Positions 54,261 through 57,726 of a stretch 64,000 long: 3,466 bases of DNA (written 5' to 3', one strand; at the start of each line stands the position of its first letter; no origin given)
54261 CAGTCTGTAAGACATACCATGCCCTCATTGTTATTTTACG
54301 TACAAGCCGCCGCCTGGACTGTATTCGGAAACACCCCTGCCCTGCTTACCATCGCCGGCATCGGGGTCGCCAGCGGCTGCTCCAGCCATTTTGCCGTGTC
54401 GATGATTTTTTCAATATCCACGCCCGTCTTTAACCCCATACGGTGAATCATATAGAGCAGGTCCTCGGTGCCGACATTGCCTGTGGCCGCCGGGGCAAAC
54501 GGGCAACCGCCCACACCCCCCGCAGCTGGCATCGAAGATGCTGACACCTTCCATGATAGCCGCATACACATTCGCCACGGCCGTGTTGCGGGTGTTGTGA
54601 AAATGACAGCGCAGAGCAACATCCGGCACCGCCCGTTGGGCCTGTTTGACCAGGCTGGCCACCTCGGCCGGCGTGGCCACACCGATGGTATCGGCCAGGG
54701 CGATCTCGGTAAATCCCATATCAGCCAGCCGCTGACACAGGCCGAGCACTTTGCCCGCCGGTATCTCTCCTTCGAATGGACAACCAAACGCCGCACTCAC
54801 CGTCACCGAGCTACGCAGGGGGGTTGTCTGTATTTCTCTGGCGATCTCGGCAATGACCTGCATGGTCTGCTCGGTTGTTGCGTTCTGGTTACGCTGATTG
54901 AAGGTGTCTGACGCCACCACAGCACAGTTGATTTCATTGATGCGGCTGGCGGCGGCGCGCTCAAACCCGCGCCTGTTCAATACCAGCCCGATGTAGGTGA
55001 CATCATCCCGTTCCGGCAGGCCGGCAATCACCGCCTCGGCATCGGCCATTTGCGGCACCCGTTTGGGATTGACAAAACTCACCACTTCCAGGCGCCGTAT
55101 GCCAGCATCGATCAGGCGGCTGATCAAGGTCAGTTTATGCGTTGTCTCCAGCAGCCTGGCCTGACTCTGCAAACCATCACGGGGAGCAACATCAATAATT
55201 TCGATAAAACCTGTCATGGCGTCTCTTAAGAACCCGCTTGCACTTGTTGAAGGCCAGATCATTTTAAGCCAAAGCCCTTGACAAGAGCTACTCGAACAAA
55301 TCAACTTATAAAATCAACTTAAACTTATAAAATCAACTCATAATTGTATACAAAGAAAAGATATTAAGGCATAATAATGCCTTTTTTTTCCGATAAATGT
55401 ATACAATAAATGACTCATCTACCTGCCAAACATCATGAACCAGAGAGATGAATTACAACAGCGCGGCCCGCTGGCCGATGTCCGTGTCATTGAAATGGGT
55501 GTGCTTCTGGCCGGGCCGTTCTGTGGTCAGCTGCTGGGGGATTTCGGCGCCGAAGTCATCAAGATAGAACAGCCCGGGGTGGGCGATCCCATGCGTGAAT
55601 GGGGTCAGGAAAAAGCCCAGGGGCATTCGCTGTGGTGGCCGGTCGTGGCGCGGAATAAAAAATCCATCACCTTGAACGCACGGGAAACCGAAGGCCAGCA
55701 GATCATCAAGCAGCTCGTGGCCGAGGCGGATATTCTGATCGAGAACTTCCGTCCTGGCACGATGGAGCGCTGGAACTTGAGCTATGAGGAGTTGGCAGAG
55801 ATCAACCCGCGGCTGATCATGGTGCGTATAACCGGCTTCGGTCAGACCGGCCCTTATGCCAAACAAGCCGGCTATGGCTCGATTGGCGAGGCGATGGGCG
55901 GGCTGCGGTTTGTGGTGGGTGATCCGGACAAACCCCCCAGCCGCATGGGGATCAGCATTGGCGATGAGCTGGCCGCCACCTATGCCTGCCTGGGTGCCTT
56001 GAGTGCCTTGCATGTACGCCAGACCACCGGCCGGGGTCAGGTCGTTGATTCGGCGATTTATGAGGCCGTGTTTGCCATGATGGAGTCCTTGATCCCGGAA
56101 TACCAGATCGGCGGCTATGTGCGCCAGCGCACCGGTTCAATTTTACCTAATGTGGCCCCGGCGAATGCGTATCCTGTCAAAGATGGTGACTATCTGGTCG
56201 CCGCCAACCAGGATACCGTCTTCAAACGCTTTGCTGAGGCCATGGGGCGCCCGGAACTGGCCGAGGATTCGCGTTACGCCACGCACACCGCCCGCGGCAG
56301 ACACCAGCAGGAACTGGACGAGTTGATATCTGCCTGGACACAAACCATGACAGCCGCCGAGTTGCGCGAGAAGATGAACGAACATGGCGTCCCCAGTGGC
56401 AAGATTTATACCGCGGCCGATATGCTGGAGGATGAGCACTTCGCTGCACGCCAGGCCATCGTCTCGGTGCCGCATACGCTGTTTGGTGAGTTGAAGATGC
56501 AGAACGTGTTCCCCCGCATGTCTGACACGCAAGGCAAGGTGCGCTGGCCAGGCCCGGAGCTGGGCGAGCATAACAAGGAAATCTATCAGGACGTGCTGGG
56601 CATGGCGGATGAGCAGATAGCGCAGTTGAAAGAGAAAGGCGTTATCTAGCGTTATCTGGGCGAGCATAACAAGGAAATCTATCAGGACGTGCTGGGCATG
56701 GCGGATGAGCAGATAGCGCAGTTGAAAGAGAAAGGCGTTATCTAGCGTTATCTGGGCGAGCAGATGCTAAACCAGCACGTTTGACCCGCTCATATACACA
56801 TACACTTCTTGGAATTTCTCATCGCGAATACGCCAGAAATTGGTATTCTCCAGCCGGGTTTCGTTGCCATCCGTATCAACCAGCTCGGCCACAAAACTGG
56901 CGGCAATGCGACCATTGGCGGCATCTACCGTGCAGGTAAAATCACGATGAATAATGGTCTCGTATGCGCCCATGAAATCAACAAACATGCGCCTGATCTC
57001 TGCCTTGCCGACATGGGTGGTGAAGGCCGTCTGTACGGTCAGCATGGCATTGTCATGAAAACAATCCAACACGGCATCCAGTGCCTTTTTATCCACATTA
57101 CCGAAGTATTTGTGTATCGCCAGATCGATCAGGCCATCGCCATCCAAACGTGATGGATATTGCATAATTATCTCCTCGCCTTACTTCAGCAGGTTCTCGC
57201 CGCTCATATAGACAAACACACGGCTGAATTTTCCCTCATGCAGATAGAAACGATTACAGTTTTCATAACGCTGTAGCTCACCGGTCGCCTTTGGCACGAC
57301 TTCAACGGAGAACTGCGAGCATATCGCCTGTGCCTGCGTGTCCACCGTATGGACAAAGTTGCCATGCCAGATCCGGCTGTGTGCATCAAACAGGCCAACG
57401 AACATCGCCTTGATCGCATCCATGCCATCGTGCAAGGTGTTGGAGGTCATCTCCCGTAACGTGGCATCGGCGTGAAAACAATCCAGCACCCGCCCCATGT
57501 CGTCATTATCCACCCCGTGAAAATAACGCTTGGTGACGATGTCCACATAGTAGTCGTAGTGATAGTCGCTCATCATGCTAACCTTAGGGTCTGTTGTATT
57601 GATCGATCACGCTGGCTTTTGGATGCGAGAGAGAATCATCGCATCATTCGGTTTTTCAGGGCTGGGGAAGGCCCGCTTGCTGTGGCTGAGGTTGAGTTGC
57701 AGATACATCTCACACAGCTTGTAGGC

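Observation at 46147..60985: Uncharacterised ~15-kb catabolic locus combining TonB-dependent uptake, ATP-dependent hydantoinase/oxoprolinase, cysteine hydrolase, CoA-transferase + lyase, racemase-like, NTF2 pair and a PLP enzyme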

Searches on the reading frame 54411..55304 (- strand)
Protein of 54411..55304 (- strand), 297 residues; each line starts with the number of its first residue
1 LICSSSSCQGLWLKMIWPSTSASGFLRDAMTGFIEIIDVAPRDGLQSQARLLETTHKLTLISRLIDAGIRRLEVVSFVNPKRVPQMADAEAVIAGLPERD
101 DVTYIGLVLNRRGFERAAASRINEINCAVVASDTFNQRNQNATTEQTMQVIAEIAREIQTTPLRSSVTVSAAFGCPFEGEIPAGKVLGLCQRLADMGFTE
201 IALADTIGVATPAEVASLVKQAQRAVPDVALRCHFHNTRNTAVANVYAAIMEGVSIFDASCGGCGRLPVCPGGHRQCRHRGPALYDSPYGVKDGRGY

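Call 3: search_protein_families(library=pfam, proteins=[window:54411-55304:-])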
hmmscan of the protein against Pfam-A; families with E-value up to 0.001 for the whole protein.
window:54411-55304:- (297 aa): 1 family
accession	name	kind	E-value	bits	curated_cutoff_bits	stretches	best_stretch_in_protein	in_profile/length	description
PF00682.25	HMGL-like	-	2.1e-36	126.1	29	1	34-265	2-224/260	HMGL-like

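Call 4: search_protein_families(library=ncbifam, proteins=[window:54411-55304:-])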
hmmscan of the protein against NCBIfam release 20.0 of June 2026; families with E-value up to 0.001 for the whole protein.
window:54411-55304:- (297 aa): 24 families
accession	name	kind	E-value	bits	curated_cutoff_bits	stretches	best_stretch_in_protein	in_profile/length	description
NF004283.0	PRK05692.1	subfamily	1.2e-77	261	246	1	30-273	3-246/300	hydroxymethylglutaryl-CoA lyase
TIGR02146.1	LysS_fung_arch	equivalog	6.2e-20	71.7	413.55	1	36-265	1-220/344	homocitrate synthase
NF002085.0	PRK00915.1-2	subfamily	3.7e-15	55.7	517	1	34-265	14-234/504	2-isopropylmalate synthase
TIGR02660.1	nifV_homocitr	equivalog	7.5e-13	48.5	462.9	1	35-265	3-222/365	homocitrate synthase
TIGR02090.1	LEU1_arch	subfamily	1.5e-12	47.4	484.75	1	34-265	1-221/363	isopropylmalate/citramalate/homocitrate synthases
NF042433.1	CitmalDyn_Leptosp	equivalog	2.2e-10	39.7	950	1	34-265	8-238/514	(R)-citramalate synthase CimA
TIGR00973.1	leuA_bact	equivalog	4.8e-10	38.5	598.7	1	34-265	2-230/494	2-isopropylmalate synthase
NF002086.0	PRK00915.1-3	equivalog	6.4e-10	38.1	532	1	32-265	5-235/516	2-isopropylmalate synthase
NF006761.0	PRK09282.1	domain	9.9e-10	37.5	402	1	188-261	158-230/591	pyruvate carboxylase subunit B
NF006049.0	PRK08195.1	subfamily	1.5e-09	37.3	229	1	188-266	152-231/344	4-hyroxy-2-oxovalerate/4-hydroxy-2-oxopentanoic acid aldolase,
NF041069.1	IPMS_Sufob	equivalog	9e-09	35.1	600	1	34-264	1-222/371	isopropylmalate synthase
TIGR00977.1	citramal_synth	equivalog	5.4e-08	31.6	450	1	197-265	167-235/526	citramalate synthase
NF002088.0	PRK00915.1-5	equivalog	6.7e-08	31.5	697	1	190-265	154-232/514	2-isopropylmalate synthase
NF009554.0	PRK12999.1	equivalog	8.3e-08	30.5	965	1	188-263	696-770/1147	pyruvate carboxylase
TIGR03217.1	4OH_2_O_val_ald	equivalog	1.5e-07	30.9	286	1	190-265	149-225/334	4-hydroxy-2-oxovalerate aldolase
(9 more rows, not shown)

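Call 10: search_solved_structures(query=window:54411-55304:-, max_evalue=0.001)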
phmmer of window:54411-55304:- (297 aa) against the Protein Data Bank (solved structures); distinct sequences matched with E-value up to 0.001: 14.
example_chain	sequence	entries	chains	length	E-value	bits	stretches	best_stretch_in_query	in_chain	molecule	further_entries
1ydo_A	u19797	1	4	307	6.1e-53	183.2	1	35-274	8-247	HMG-CoA Lyase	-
2ftp_A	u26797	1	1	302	2.2e-50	174.9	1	34-273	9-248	hydroxymethylglutaryl-CoA lyase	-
6nds_A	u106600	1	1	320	1.9e-49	171.8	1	30-274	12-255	3-hydroxy-3-methylglutaryl-CoA lyase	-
1ydn_A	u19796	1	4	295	6.5e-48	166.7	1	32-273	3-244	HYDROXYMETHYLGLUTARYL-COA LYASE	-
2cw6_A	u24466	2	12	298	1.5e-46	162.3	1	34-273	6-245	Hydroxymethylglutaryl-CoA lyase, mitochondrial | Hydroxymethylglutaryl-CoA lyase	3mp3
3mp4_A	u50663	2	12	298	1e-45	159.5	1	34-273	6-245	Hydroxymethylglutaryl-CoA lyase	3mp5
3ivs_A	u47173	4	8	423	2.9e-12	49.8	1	34-266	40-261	Homocitrate synthase, mitochondrial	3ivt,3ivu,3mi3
6ktq_A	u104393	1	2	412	1.9e-11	47.1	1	34-266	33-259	Homocitrate synthase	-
3a9i_A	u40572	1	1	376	2.8e-11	46.5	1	35-266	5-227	Homocitrate synthase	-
2ztj_A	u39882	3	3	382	3e-11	46.5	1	35-266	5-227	Homocitrate synthase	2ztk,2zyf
3ble_A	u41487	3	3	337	5.1e-08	35.8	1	34-266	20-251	Citramalate synthase from Leptospira interrogans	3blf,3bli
6e1j_A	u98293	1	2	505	3.3e-07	33.2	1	32-266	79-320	2-isopropylmalate synthase, A genome specific 1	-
2nx9_A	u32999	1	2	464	8.5e-05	25.3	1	189-261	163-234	Oxaloacetate decarboxylase 2, subunit alpha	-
3ewb_X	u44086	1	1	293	0.00028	23.5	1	189-266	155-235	2-isopropylmalate synthase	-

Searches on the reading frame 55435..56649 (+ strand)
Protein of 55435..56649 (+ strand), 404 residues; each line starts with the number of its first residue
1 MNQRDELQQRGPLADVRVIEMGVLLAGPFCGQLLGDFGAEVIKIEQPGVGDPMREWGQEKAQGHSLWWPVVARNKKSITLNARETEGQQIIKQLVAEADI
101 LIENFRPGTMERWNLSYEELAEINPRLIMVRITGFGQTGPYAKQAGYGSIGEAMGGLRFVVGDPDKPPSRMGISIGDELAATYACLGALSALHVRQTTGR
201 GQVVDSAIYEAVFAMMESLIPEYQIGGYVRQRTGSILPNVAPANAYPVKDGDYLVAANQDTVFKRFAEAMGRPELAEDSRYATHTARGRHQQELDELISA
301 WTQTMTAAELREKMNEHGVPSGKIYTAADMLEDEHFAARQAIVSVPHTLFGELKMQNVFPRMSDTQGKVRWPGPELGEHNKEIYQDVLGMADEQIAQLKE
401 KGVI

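Call 3: search_protein_families(library=pfam, proteins=[window:55435-56649:+])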
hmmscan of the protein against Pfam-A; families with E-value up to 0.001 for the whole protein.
window:55435-56649:+ (404 aa): 1 family
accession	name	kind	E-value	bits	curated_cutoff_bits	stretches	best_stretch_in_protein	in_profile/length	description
PF02515.22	CoA_transf_3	-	3.8e-128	428.1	23.3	1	13-380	1-366/366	CoA-transferase family III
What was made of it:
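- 55435..56649 (+): Family III (CaiB/Frc-type) CoA-transferase. PF02515 is matched at full length (call 3).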

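Call 4: search_protein_families(library=ncbifam, proteins=[window:55435-56649:+])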
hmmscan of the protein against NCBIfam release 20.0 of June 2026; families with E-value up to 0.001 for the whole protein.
window:55435-56649:+ (404 aa): 7 families
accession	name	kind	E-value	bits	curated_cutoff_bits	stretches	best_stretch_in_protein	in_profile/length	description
NF052585.1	SucGlutTfsCaiB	equivalog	1.5e-86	290.5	750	1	9-387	4-388/394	succinate--glutarate CoA-transferase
NF003809.0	PRK05398.1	subfamily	3.7e-81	272.8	442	2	12-215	4-207/416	formyl-CoA transferase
TIGR03253.1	oxalate_frc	equivalog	4.8e-78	262.7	504.2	2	12-215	3-206/416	formyl-CoA transferase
NF041294.1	Scnl_mescCoAtase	equivalog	2.5e-76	257.3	700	1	12-384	3-380/381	succinyl-CoA:mesaconate CoA-transferase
NF008511.0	PRK11430.1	equivalog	1.2e-67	228.7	522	1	9-344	6-340/381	CoA:oxalate CoA-transferase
NF002914.1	PRK03525.1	equivalog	5.2e-54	183.7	413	1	9-404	6-397/400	L-carnitine CoA-transferase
TIGR04253.1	mesacon_CoA_iso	equivalog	7.7e-29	100.9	725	1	13-404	3-400/403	2-methylfumaryl-CoA isomerase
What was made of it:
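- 55435..56649 (+): No NCBIfam equivalog cut-off is reached (call 4).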

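Call 26: search_solved_structures(query=window:55435-56649:+, max_evalue=1e-20)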
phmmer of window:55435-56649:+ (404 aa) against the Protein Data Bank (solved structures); distinct sequences matched with E-value up to 1e-20: 35.
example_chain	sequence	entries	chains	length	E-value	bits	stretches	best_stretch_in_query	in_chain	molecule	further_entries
4ed9_A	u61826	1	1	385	1e-73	252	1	9-383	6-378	CAIB/BAIF family protein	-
9br7_A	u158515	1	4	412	3.5e-66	227.2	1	6-404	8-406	Succinate--hydroxymethylglutarate CoA-transferase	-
9br6_A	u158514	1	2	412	6.6e-66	226.3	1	6-404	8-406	Succinate--hydroxymethylglutarate CoA-transferase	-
10uh_A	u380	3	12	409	2.6e-65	224.4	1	12-404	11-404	Formyl-coenzyme a transferase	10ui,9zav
4hl6_A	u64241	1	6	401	2.3e-59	204.8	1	8-344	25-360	Uncharacterized protein YfdE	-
1pt5_A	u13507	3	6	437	9e-51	176.5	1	11-216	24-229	Hypothetical protein yfdW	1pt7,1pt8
1pqy_A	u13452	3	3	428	9.3e-51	176.4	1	11-216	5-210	Hypothetical protein yfdW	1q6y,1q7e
9fn0_B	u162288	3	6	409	9.9e-48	166.4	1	16-399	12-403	Subunit of Benzylsuccinate CoA-transferase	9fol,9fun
2vjo_A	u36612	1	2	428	1e-46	163.1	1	12-224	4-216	FORMYL-COENZYME A TRANSFERASE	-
2vjn_A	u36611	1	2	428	1.4e-46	162.7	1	12-234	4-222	FORMYL-COENZYME A TRANSFERASE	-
2vjk_A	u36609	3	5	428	1.4e-46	162.6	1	12-224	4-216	FORMYL-COENZYME A TRANSFERASE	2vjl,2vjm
1t4c_A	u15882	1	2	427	1.6e-46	162.4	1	12-224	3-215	Formyl-CoA:oxalate CoA-transferase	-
1p5h_A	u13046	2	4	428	2.7e-46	161.7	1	12-224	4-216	Formyl-coenzyme A transferase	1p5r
1vgr_A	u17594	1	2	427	6e-46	160.6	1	12-224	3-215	Formyl-coenzyme A transferase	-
1t3z_A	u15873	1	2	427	1.1e-45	159.7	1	12-224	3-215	Formyl-coenzyme A transferase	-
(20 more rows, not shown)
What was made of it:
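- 55435..56649 (+): PDB matches are 4ed9 1e-73 and human succinate-hydroxymethylglutarate CoA-transferase 3.5e-66 (call 26).
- The CoA-transferase resembles succinate-hydroxymethylglutarate CoA-transferase (call 26).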

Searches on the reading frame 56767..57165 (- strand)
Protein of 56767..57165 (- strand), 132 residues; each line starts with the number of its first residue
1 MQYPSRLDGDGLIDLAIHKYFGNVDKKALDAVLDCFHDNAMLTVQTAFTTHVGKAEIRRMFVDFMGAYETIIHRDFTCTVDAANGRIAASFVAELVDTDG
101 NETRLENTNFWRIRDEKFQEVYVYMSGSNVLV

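Call 3: search_protein_families(library=pfam, proteins=[window:56767-57165:-])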
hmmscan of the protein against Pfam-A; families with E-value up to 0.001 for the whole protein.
window:56767-57165:- (132 aa): 2 families
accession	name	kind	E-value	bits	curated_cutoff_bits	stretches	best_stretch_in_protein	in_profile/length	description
PF12680.13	SnoaL_2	-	3.7e-09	37.5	27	1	18-120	2-101/102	SnoaL-like domain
PF13577.12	SnoaL_4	-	6.4e-07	29.9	24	1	16-110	12-108/126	SnoaL-like domain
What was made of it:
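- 56767..57165 (-): NTF2/SnoaL-like protein b (132 aa). PF12680 is matched (call 3).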

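Call 4: search_protein_families(library=ncbifam, proteins=[window:56767-57165:-])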
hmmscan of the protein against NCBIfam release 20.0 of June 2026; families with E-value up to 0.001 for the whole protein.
window:56767-57165:- (132 aa): 0 families

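Call 24: search_solved_structures(query=window:56767-57165:-, max_evalue=1)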
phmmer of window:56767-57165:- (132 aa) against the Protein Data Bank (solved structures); distinct sequences matched with E-value up to 1: 5.
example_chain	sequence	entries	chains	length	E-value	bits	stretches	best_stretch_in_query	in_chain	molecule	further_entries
8iys_A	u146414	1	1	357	0.012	19.1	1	55-96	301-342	Guanine nucleotide-binding protein G(q) subunit alpha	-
5cxo_A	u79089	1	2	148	0.13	15.8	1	17-106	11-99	Epoxide hydrolase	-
9z3z_D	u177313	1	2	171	0.57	13.7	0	9-104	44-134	Myosin regulatory light chain 12B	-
9z3w_D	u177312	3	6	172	0.57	13.7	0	9-104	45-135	Myosin regulatory light chain 12B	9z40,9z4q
6ihj_A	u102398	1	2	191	0.97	13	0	12-55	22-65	Nuclear RNA export factor 1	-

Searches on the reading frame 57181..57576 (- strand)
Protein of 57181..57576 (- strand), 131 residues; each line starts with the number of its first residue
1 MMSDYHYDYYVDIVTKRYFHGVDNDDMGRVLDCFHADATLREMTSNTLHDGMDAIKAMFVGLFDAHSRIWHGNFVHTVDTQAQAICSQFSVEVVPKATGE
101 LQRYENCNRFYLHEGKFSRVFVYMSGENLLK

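Call 3: search_protein_families(library=pfam, proteins=[window:57181-57576:-])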
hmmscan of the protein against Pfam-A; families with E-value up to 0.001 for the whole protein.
window:57181-57576:- (131 aa): 2 families
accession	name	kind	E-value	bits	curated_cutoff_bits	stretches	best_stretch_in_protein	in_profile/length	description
PF12680.13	SnoaL_2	-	1.7e-08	35.4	27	1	16-119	2-101/102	SnoaL-like domain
PF13577.12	SnoaL_4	-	7.8e-06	26.4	24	1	15-97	13-98/126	SnoaL-like domain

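Call 4: search_protein_families(library=ncbifam, proteins=[window:57181-57576:-])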
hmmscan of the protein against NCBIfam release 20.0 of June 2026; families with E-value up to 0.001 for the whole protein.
window:57181-57576:- (131 aa): 0 families

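Call 23: search_solved_structures(query=window:57181-57576:-, max_evalue=1)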
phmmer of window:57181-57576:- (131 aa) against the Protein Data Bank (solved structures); distinct sequences matched with E-value up to 1: 0.
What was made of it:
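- Tried and rejected: Sequence search of the single NTF2 proteins against the PDB gave nothing significant (calls 23, 24).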

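Call 48: search_solved_structures(query=A2, max_evalue=1, show_alignments=2)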
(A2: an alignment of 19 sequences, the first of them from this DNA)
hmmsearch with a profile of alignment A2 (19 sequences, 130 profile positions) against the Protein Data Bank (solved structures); distinct sequences matched with E-value up to 1: 62 (the best 60 are shown).
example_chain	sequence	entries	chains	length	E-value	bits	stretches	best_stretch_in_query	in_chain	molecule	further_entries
6uae_A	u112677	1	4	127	2.6e-05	27.6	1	8-64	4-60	Ketosteroid isomerase with designed loop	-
3b8l_A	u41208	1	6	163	3.5e-05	27.2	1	16-112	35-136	Uncharacterized protein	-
5cxo_A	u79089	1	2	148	0.00046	23.6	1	14-122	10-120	Epoxide hydrolase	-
3mki_A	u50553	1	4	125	0.001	22.5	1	8-66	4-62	Steroid Delta-Isomerase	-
4l7k_A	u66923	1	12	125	0.002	21.5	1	8-64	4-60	Steroid Delta-isomerase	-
3myt_A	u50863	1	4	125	0.0022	21.4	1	8-66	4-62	Steroid Delta-isomerase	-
3nbr_A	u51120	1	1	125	0.0022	21.4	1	8-66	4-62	Steroid Delta-isomerase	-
3nuv_A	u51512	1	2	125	0.0023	21.3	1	8-66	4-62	Steroid Delta-isomerase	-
3mhe_A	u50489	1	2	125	0.0027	21.1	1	8-64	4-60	Steroid Delta-Isomerase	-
3m8c_A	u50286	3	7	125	0.0034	20.8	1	8-66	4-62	Steroid Delta-isomerase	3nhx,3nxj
1buq_A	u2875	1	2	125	0.0034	20.8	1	8-64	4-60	PROTEIN (3-KETOSTEROID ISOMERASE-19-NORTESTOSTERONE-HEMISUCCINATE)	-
1ogz_A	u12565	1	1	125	0.0036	20.7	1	8-63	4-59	STEROID DELTA-ISOMERASE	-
3nm2_A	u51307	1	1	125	0.0045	20.4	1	8-64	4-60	Steroid Delta-isomerase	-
5dre_A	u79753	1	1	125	0.0047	20.3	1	8-66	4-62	Steroid Delta-isomerase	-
1ohp_A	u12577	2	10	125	0.0062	19.9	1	8-63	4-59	STEROID DELTA-ISOMERASE | KETOSTEROID ISOMERASE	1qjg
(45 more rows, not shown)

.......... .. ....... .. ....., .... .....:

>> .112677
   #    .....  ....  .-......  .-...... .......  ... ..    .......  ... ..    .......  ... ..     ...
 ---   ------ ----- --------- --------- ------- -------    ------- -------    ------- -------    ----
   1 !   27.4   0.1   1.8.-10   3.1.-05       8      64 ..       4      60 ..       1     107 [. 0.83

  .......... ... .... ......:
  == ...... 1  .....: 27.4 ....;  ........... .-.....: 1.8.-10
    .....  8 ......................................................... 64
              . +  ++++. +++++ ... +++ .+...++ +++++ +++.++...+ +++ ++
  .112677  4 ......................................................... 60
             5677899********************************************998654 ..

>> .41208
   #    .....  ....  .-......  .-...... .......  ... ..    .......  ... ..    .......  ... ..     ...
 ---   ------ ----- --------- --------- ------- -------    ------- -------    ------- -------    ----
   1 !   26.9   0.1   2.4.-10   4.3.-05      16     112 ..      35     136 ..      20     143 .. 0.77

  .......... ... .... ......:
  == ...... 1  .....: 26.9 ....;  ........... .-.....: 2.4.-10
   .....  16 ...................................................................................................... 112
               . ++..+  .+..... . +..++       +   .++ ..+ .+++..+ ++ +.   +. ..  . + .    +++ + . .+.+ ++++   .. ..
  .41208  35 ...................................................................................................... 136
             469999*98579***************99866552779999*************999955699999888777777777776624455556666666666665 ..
